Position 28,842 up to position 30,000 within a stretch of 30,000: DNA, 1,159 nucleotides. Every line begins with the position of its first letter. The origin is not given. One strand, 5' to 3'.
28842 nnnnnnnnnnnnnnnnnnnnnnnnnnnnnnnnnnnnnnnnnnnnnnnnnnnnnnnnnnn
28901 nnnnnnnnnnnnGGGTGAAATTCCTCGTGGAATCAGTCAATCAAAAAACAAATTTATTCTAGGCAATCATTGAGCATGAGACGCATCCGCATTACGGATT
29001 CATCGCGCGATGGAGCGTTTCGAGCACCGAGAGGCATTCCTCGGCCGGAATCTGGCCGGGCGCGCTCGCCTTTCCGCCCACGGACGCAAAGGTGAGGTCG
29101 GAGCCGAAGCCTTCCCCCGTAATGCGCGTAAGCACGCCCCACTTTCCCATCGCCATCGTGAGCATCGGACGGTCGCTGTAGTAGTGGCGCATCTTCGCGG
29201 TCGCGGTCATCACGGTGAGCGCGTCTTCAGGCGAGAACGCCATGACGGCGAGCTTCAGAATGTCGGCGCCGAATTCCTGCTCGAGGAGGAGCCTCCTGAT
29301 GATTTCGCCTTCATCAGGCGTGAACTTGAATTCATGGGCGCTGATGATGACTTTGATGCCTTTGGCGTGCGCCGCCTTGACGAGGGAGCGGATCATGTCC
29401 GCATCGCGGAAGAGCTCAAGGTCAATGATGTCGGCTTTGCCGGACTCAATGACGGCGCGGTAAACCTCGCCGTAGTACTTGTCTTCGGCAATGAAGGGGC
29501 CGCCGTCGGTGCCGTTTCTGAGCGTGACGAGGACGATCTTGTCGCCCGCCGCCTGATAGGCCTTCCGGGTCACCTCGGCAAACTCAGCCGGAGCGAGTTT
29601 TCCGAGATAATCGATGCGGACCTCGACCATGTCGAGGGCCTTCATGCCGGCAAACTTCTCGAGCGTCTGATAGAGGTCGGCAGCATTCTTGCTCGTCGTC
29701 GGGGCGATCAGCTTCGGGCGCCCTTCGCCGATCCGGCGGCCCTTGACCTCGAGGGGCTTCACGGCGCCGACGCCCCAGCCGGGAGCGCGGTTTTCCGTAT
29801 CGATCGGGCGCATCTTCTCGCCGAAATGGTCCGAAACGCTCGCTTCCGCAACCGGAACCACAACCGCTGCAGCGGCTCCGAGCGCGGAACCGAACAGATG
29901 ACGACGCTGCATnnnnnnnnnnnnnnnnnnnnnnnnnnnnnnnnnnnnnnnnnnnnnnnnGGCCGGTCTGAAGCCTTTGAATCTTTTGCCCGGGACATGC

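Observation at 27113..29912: Exported type I dehydroquinase paralogue paired with a UrdA-like FMN/FAD reductase: candidate periplasmic hydroaromatic-acid reductase system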

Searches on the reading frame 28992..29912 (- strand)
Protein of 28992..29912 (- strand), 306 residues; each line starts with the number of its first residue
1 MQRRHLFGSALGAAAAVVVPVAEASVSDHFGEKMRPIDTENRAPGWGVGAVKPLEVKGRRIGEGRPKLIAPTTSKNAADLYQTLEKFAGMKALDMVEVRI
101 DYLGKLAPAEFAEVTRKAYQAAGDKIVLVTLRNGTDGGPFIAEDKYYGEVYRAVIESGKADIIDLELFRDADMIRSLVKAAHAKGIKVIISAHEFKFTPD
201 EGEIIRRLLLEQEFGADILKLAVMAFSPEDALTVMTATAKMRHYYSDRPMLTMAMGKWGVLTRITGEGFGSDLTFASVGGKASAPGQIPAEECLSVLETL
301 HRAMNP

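Call 3: search_protein_families(library=pfam, proteins=[window:28992-29912:-])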
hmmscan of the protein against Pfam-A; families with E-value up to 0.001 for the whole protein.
window:28992-29912:- (306 aa): 1 family
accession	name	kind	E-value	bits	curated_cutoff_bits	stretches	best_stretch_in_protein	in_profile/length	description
PF01487.21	DHquinase_I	-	7.6e-56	190.2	22.2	1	70-297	2-230/230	Type I 3-dehydroquinase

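Call 4: search_protein_families(library=ncbifam, proteins=[window:28992-29912:-])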
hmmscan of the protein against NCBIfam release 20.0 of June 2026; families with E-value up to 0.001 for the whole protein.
window:28992-29912:- (306 aa): 3 families
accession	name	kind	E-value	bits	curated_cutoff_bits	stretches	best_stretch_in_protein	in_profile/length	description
TIGR01093.1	aroD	equivalog_domain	2.8e-55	187.9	139.3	1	68-293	2-225/229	type I 3-dehydroquinate dehydratase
NF002683.0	PRK02412.2-2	equivalog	2.8e-19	69.4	329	1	83-300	14-211/215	3-dehydroquinate dehydratase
NF010091.0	PRK13576.1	equivalog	2.6e-05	24.1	263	1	84-301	17-207/216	type I 3-dehydroquinate dehydratase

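Call 6: find_homologous_proteins(query=window:28992-29912:-)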
Query window:28992-29912:- (306 aa): 273 proteins with E <= 0.001 among 4834 candidates; the best 120 are listed.
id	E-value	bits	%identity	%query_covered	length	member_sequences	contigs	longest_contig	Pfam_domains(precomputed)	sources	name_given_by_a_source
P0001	3.6e-191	652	96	100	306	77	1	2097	PF01487.23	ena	-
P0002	8.3e-191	651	97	100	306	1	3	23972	PF01487.23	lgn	-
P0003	1.5e-190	650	97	100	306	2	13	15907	PF01487.23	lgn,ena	-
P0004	2.8e-190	649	96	100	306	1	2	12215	PF01487.23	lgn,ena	-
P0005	3.7e-190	648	96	100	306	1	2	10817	PF01487.23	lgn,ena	-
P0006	9.2e-190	647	96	100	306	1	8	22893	PF01487.23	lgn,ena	-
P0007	3.4e-189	645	96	100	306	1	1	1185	PF01487.23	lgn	-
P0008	1.2e-175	601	88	100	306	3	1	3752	PF01487.23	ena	-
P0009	1.6e-163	561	82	100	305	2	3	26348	PF01487.23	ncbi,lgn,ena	-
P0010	9.8e-153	526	78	100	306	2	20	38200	PF01487.23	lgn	-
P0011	1.0e-151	522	77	100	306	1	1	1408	PF01487.23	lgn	-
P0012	8.2e-151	519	77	100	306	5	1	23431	PF01487.23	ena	-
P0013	5.5e-149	513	76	100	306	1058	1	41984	PF01487.23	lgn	-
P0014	8.7e-148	509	76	100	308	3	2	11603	PF01487.23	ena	-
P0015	2.4e-140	485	72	100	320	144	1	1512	PF01487.23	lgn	-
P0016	1.9e-139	482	75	92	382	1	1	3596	PF01487.23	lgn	-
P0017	8.5e-138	477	69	100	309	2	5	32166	PF01487.23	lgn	-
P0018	5.1e-137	474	71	100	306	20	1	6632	PF01487.23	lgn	-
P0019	1.6e-136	472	75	93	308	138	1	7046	PF01487.23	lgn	-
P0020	1.8e-136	472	70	100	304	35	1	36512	PF01487.23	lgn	-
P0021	3.3e-133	462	72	93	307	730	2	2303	PF01487.23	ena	-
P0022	3.3e-132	458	72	93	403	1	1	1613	PF01487.23,PF02900.24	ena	-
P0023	3.8e-132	458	69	100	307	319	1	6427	PF01487.23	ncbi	-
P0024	1.2e-130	453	69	100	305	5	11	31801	PF01487.23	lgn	-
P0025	8.9e-130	450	98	69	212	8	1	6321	PF01487.23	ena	-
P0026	1.0e-129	450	67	100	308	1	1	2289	PF01487.23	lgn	-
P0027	9.8e-128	444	66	100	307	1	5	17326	PF01487.23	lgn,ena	-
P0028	1.0e-127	443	82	79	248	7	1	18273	PF01487.23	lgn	-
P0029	2.3e-127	442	69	92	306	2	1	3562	PF01487.23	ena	-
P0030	2.9e-127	442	69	92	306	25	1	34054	PF01487.23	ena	-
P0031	1.6e-126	440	66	100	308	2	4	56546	PF01487.23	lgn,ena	-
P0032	8.3e-126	437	69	92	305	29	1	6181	PF01487.23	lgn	-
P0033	1.1e-118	414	66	99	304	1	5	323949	PF01487.23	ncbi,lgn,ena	-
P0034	2.0e-113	397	66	93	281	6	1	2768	PF01487.23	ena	-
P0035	1.2e-106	374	57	100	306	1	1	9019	PF01487.23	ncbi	-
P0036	3.0e-100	353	57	93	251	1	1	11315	PF01487.23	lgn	-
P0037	1.4e-97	345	49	93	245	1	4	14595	PF01487.23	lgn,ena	-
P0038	2.2e-93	331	70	71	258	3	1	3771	PF01487.23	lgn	-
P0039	3.1e-92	327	50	100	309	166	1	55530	PF01487.23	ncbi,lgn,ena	-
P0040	6.8e-92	326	77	58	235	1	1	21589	PF01487.23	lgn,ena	-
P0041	2.2e-91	324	49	100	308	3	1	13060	PF01487.23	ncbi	-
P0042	1.7e-90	321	51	100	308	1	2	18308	PF01487.23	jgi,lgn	jgi:3-dehydroquinate dehydratase-1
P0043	5.1e-84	300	49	99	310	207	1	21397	PF01487.23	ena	-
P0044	7.6e-84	300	59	83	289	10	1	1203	PF01487.23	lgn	-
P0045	1.6e-83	298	78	58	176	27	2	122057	PF01487.23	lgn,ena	-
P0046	5.6e-83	297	49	100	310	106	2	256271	PF01487.23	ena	-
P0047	8.9e-82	293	49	99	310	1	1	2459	PF01487.23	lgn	-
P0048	4.0e-81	291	48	99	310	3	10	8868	PF01487.23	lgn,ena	-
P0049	2.3e-80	288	51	90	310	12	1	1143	PF01487.23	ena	-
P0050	1.2e-79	286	57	83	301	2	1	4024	PF01487.23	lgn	-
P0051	1.7e-79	285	48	99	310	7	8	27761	PF01487.23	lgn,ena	-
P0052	3.7e-79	284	78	52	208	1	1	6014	PF01487.23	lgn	-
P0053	1.3e-78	282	47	99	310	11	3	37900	PF01487.23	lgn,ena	-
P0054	8.5e-78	280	47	100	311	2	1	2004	PF01487.23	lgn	-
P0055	2.1e-77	278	47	100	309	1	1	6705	PF01487.23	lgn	-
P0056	1.3e-73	266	80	47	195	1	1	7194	PF01487.23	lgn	-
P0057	3.2e-73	265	62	67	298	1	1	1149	PF01487.23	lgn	-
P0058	2.0e-67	246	55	71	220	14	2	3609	PF01487.23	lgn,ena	-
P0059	3.7e-67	245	67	56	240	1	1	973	PF01487.23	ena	-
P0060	2.4e-64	236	47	81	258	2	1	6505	PF01487.23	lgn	-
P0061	5.6e-64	234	47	82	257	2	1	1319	PF01487.23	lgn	-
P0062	1.5e-63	233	47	82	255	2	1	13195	PF01487.23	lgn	-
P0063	4.2e-62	228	64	51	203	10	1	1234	PF01487.23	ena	-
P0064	5.3e-61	225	45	82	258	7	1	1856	PF01487.23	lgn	-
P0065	1.6e-60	223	46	80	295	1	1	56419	PF01487.23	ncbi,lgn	-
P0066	5.3e-60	221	45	82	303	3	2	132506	PF01487.23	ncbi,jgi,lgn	-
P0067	1.5e-58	216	84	40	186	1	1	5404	PF01487.23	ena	-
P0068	1.1e-55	207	43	82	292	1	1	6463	PF01487.23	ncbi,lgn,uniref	ncbi:type I 3-dehydroquinate dehydratase [Erwinia sp. V71]|uniref:type I 3-dehydroquinate dehydratas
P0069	1.0e-54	204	44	83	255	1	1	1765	PF01487.23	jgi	jgi:3-dehydroquinate dehydratase I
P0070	2.5e-54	203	43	82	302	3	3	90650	PF01487.23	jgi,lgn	-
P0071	5.8e-54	201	43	83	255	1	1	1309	PF01487.23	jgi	jgi:3-dehydroquinate dehydratase-1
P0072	1.4e-52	197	42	83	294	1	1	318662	PF01487.23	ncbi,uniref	ncbi:type I 3-dehydroquinate dehydratase [Pantoea sp. B65]|uniref:type I 3-dehydroquinate dehydratas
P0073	1.3e-51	194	43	80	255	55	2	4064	PF01487.23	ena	-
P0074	2.9e-51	193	41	82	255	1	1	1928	PF01487.23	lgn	-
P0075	3.6e-51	192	43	80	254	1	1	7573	PF01487.23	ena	-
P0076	6.7e-51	191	39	85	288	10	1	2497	PF01487.23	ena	-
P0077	2.1e-50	190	42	80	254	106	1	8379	PF01487.23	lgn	-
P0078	3.7e-50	189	42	83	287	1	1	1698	PF01487.23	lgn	-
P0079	2.5e-49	186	41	81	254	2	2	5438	PF01487.23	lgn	-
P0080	2.6e-49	186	40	82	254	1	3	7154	PF01487.23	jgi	jgi:3-dehydroquinate dehydratase-1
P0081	3.5e-49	186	42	80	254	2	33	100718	PF01487.23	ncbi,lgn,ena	-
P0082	9.8e-49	184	41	80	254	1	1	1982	PF01487.23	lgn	-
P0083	1.0e-48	184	42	80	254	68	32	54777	PF01487.23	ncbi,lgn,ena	-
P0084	1.2e-48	184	44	81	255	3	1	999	PF01487.23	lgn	-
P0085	2.2e-48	183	41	80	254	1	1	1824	PF01487.23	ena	-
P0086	2.2e-48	183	41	80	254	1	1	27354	PF01487.23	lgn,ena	-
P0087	2.8e-48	183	41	80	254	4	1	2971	PF01487.23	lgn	-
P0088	4.0e-48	182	40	82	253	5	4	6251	PF01487.23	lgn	-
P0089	5.0e-48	182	38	83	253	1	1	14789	PF01487.23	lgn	-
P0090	5.1e-48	182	41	81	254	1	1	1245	PF01487.23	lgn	-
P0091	5.4e-48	182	41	83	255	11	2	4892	PF01487.23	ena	-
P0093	1.0e-47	181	40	81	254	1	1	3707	PF01487.23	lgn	-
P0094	1.9e-47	180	40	81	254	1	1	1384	PF01487.23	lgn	-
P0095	2.3e-47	180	40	81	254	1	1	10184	PF01487.23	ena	-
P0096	2.4e-47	180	39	83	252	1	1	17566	PF01487.23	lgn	-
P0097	2.5e-47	180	41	81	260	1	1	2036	PF01487.23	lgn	-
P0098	2.6e-47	180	40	81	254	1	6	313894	PF01487.23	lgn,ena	-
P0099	3.8e-47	179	41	81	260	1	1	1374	PF01487.23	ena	-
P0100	4.1e-47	179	38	82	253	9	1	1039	PF01487.23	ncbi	-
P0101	6.0e-47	178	41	81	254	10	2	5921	PF01487.23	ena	-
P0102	6.8e-47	178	40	80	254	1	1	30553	PF01487.23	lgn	-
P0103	8.2e-47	178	38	83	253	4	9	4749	PF01487.23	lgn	-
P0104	8.6e-47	178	38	82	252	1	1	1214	PF01487.23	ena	-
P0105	9.7e-47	178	41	82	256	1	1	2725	PF01487.23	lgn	-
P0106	1.1e-46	178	41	80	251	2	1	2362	PF01487.23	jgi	jgi:3-dehydroquinate dehydratase-1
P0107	1.3e-46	177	38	82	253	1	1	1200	PF01487.23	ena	-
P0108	1.7e-46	177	40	82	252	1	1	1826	PF01487.23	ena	-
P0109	1.7e-46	177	39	80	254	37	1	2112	PF01487.23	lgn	-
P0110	2.1e-46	177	40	81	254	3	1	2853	PF01487.23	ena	-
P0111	2.3e-46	176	41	81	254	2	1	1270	PF01487.23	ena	-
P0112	2.5e-46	176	40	82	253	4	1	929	PF01487.23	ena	-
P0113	2.8e-46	176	38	81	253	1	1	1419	PF01487.23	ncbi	-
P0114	5.9e-46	175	38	80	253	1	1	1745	PF01487.23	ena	-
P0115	1.3e-45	174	39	81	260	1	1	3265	PF01487.23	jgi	-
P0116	1.4e-45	174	40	81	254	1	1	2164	PF01487.23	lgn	-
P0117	1.4e-45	174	37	85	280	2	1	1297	PF01487.23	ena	-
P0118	1.4e-45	174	40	82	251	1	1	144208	PF01487.23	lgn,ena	-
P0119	1.4e-45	174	38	81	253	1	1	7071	PF01487.23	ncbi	-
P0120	1.5e-45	174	38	83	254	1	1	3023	PF01487.23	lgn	-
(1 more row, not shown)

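Call 8: find_related_loci(query=window:28992-29912:-, collection=genome_contigs, flank=8000)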
Query window:28992-29912:- (306 aa) in genome_contigs; peptide patterns used: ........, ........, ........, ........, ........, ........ (x = any residue, [..] = any of these).
46 stretches matched a pattern; 6 encode a relative of the query (tblastn E <= 1e-3); 6 distinct loci.
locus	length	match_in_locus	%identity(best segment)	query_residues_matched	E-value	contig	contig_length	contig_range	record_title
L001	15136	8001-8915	82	1-306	1e-173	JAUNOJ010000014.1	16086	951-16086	MAG: Sutterellaceae bacterium isolate S34M_St_31 NODE_1998_length_16086_cov_4.881230, whole genome shotgun sequence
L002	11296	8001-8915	82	1-306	8e-173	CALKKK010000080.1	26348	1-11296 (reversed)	MAG TPA_asm: uncultured Sutterella sp. isolate SRR7658673_bin.5_CONCOCT_v1.1_MAG genome assembly, contig: ERZ1035006.659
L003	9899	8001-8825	95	32-306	5e-172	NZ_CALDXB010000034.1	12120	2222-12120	MAG: uncultured Sutterella sp. isolate SRR7658642_bin.41_CONCOCT_v1.1_MAG ERZ1034901.2339, whole genome shotgun sequence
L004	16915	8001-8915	76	1-306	7e-154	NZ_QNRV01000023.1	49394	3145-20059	Sutterella wadsworthensis strain DSM 14016 Ga0244527_123, whole genome shotgun sequence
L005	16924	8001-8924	72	1-306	8e-141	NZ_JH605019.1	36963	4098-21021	Sutterella parvirubra YIT 11816 Scfld965, whole genome shotgun sequence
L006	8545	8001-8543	63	1-183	2e-69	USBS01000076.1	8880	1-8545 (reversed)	uncultured Sutterella sp. isolate UMGS1562 genome assembly, contig: NODE_3433_length_8880_cov_3.055751, whole genome sho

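Call 13: search_protein_families(library=pfam, proteins=[L001:9073-10641:+, L001:6841-7773:-, L001:6236-6943:-, L001:5069-6229:+, L001:4371-5366:+, L004:5929-7920:-, L004:5277-5951:-, L004:3826-5322:-, L004:11059-12333:+, L004:1319-3565:+])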
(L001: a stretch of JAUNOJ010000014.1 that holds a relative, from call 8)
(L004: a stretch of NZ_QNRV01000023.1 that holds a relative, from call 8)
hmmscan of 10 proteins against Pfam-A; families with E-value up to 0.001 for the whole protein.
L001:9073-10641:+ (522 aa): 1 family
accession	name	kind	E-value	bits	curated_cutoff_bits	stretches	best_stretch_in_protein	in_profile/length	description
PF13406.11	SLT_2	-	1.6e-78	264.3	24.3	1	39-336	3-291/292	Transglycosylase SLT domain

L001:6841-7773:- (310 aa): 1 family
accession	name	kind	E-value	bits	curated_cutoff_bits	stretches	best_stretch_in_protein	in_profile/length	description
PF00850.24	Hist_deacetyl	-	1.5e-75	254.8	27.9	1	21-305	2-297/298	Histone deacetylase domain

L001:6236-6943:- (235 aa): 0 families

L001:5069-6229:+ (386 aa): 1 family
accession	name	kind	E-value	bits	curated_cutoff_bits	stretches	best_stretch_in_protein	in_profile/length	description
PF00749.27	tRNA-synt_1c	-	1.7e-43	149.2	23.4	1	106-342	5-253/314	tRNA synthetases class I (E and Q), catalytic domain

L001:4371-5366:+ (331 aa): 1 family
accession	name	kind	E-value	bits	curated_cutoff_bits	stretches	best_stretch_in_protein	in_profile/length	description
PF02574.22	S-methyl_trans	-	9.6e-76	255.8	22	1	34-325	1-281/283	Homocysteine S-methyltransferase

L004:5929-7920:- (663 aa): 3 families
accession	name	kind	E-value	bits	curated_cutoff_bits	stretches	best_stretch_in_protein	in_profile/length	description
PF12974.12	Phosphonate-bd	-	1e-19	71.3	27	1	107-327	21-229/242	ABC transporter, phosphonate, periplasmic substrate-binding protein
PF02518.31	HATPase_c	-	1.7e-10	41.7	26.4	1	541-657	3-108/111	Histidine kinase-, DNA gyrase B-, and HSP90-like ATPase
PF00512.31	HisKA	-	1.6e-06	28.5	26.9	1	422-495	3-65/66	His Kinase A (phospho-acceptor) domain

L004:5277-5951:- (224 aa): 4 families
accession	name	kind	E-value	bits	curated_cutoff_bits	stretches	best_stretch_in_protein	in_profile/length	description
PF00072.30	Response_reg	-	1.7e-22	80.1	30.2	1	23-131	2-110/111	Response regulator receiver domain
PF00196.25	GerE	-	8.2e-17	61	23.5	1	157-211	2-56/57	Bacterial regulatory proteins, luxR family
PF08281.18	Sigma70_r4_2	-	2.1e-10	40.5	25.7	1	150-200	3-54/54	Sigma-70, region 4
PF04545.22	Sigma70_r4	-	8.9e-07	28.8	24.1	1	156-200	3-48/50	Sigma-70, region 4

L004:3826-5322:- (498 aa): 7 families
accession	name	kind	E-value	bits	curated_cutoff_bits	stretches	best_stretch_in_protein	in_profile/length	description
PF00890.30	FAD_binding_2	-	2.5e-52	178.9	20.4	1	53-477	2-414/414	FAD binding domain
PF01266.30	DAO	-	2.5e-09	37.6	27.9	1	53-257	2-217/353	FAD dependent oxidoreductase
PF03486.20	HI0933_like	-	7.2e-08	32.6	50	0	52-88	2-37/244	HI0933-like protein Rossmann domain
PF13450.12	NAD_binding_8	-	1.9e-05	25.3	21.9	1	55-90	1-35/68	NAD(P)-binding Rossmann-like domain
PF12831.13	FAD_oxidored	-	2.6e-05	24.1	27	1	52-90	1-38/416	FAD dependent oxidoreductase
PF13738.12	Pyr_redox_3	-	0.00032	20.5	30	0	54-86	1-33/305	Pyridine nucleotide-disulphide oxidoreductase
PF07992.20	Pyr_redox_2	-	0.00079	19.4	26.1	0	52-101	2-51/291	Pyridine nucleotide-disulphide oxidoreductase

L004:11059-12333:+ (424 aa): 4 families
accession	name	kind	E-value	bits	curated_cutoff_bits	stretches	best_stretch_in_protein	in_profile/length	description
PF12146.15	Hydrolase_4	-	2.9e-10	40.3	27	1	103-236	7-138/239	Serine aminopeptidase, S33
PF12697.13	Abhydrolase_6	-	1.5e-09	39.3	26.3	1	103-292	1-178/217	Alpha/beta hydrolase family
PF00561.26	Abhydrolase_1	-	1.1e-05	25.6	25.8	1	103-202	3-91/245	alpha/beta hydrolase fold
PF02230.22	Abhydrolase_2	-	2.5e-05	24.6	23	0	181-221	106-146/217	Phospholipase/Carboxylesterase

L004:1319-3565:+ (748 aa): 2 families
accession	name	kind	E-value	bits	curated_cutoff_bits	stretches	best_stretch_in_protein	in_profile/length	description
PF02901.20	PFL-like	-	1.6e-206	688.3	24.3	1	18-605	6-647/647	Pyruvate formate lyase-like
PF01228.26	Gly_radical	-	8.7e-32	110.3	22.2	1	622-729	2-106/106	Glycine radical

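Call 30: find_encoding_contigs(protein=P0033, flank=7000, max_places=2)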
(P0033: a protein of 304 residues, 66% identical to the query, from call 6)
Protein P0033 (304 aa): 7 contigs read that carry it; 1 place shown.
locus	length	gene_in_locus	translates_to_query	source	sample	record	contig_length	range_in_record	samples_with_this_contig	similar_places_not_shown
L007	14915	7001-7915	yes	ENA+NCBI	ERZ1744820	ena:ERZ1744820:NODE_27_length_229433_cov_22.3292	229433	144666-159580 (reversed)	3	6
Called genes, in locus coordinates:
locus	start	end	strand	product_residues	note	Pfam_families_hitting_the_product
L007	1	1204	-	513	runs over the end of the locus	PF00890:FAD_binding_2, PF01266:DAO, PF03486:HI0933_like (weak)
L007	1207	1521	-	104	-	PF14522:Cytochrome_C7 (faint), PF14537:Cytochrom_c3_2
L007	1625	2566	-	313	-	PF01261:AP_endonuc_2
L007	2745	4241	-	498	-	PF01946:Thi4 (faint), PF00890:FAD_binding_2, PF01266:DAO, PF03486:HI0933_like (faint), PF07992:Pyr_redox_2 (weak), PF12831:FAD_oxidored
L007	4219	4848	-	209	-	PF00072:Response_reg, PF00196:GerE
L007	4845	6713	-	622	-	PF12974:Phosphonate-bd, PF00512:HisKA, PF02518:HATPase_c, PF13581:HATPase_c_2 (faint)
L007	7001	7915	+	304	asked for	PF01487:DHquinase_I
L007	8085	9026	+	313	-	-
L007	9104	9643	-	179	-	PF01243:PNPOx_N, PF12900:Pyridox_ox_2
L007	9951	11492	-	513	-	PF00939:Na_sulph_symp, PF03600:CitMHS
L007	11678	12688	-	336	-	PF00126:HTH_1, PF03466:LysR_substrate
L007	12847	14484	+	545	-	PF02690:Na_Pi_cotrans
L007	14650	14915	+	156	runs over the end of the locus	PF01928:CYTH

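Call 31: find_encoding_contigs(protein=P0039, flank=7000, max_places=2)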
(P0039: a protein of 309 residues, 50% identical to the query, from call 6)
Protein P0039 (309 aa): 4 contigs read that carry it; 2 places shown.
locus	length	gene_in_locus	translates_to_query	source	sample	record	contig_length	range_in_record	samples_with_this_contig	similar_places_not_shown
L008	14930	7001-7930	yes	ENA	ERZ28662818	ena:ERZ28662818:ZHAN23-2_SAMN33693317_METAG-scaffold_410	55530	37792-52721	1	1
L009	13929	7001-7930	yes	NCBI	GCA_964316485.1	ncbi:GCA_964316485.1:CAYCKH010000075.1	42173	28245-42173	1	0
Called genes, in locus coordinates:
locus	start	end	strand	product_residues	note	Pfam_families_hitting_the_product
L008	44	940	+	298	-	PF00892:EamA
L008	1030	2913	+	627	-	PF07819:PGAP1 (faint), PF12697:Abhydrolase_6 (weak)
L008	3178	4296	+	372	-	PF01497:Peripla_BP_2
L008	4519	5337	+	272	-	PF01032:FecCD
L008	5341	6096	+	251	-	PF02463:SMC_N (weak), PF00005:ABC_tran, PF13476:AAA_23 (weak), PF13304:AAA_21 (faint)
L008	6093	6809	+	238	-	PF08003:Methyltransf_9 (weak), PF01135:PCMT (weak), PF13489:Methyltransf_23, PF01209:Ubie_methyltran, PF13847:Methyltransf_31, PF08241:Methyltransf_11, PF08242:Methyltransf_12, PF13649:Methyltransf_25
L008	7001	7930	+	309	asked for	PF01487:DHquinase_I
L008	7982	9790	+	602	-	PF04205:FMN_bind, PF00890:FAD_binding_2, PF01266:DAO, PF07992:Pyr_redox_2, PF12831:FAD_oxidored, PF13450:NAD_binding_8 (faint), PF03486:HI0933_like (weak)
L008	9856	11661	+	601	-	PF12974:Phosphonate-bd, PF00512:HisKA, PF02518:HATPase_c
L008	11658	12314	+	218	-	PF00072:Response_reg, PF08281:Sigma70_r4_2, PF00196:GerE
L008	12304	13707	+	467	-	PF01946:Thi4 (faint), PF00890:FAD_binding_2, PF01134:GIDA (faint), PF01266:DAO, PF03486:HI0933_like, PF07992:Pyr_redox_2, PF12831:FAD_oxidored, PF13450:NAD_binding_8 (weak), +1 more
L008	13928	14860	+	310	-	PF03547:Mem_trans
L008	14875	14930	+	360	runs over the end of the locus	PF12697:Abhydrolase_6 (faint)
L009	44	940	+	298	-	PF00892:EamA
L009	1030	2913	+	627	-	PF07819:PGAP1 (faint), PF12697:Abhydrolase_6 (weak)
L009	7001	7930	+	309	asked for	PF01487:DHquinase_I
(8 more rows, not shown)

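Call 32: find_encoding_contigs(protein=P0046, flank=7000, max_places=2)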
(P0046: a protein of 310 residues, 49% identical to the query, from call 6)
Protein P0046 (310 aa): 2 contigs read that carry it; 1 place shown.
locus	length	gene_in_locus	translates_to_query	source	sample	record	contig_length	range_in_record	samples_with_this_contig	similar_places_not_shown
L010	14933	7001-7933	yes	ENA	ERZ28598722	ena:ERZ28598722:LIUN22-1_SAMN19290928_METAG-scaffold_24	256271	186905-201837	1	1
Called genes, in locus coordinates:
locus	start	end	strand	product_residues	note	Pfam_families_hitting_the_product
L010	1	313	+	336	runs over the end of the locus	PF06144:DNA_pol3_delta, PF21694:DNA_pol3_delta_C (faint)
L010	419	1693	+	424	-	PF00171:Aldedh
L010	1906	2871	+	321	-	PF01261:AP_endonuc_2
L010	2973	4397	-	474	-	PF01946:Thi4 (weak), PF00890:FAD_binding_2, PF01266:DAO, PF03486:HI0933_like, PF07992:Pyr_redox_2, PF12831:FAD_oxidored, PF13450:NAD_binding_8, PF13738:Pyr_redox_3 (faint)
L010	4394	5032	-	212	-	PF00072:Response_reg, PF08281:Sigma70_r4_2 (weak), PF00196:GerE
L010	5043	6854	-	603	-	PF12974:Phosphonate-bd, PF00512:HisKA, PF02518:HATPase_c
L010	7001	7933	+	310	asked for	PF01487:DHquinase_I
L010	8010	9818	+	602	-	PF04205:FMN_bind, PF00890:FAD_binding_2, PF01266:DAO (faint), PF03486:HI0933_like (faint), PF07992:Pyr_redox_2, PF12831:FAD_oxidored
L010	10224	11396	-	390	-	PF22020:RlmL_1st, PF02926:THUMP, PF01170:UPF0020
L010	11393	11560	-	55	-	-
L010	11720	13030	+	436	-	PF13726:Na_H_antiport_2, PF03553:Na_H_antiporter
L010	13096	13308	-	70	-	PF01361:Tautomerase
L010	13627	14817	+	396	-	PF13609:Porin_4, PF00267:Porin_1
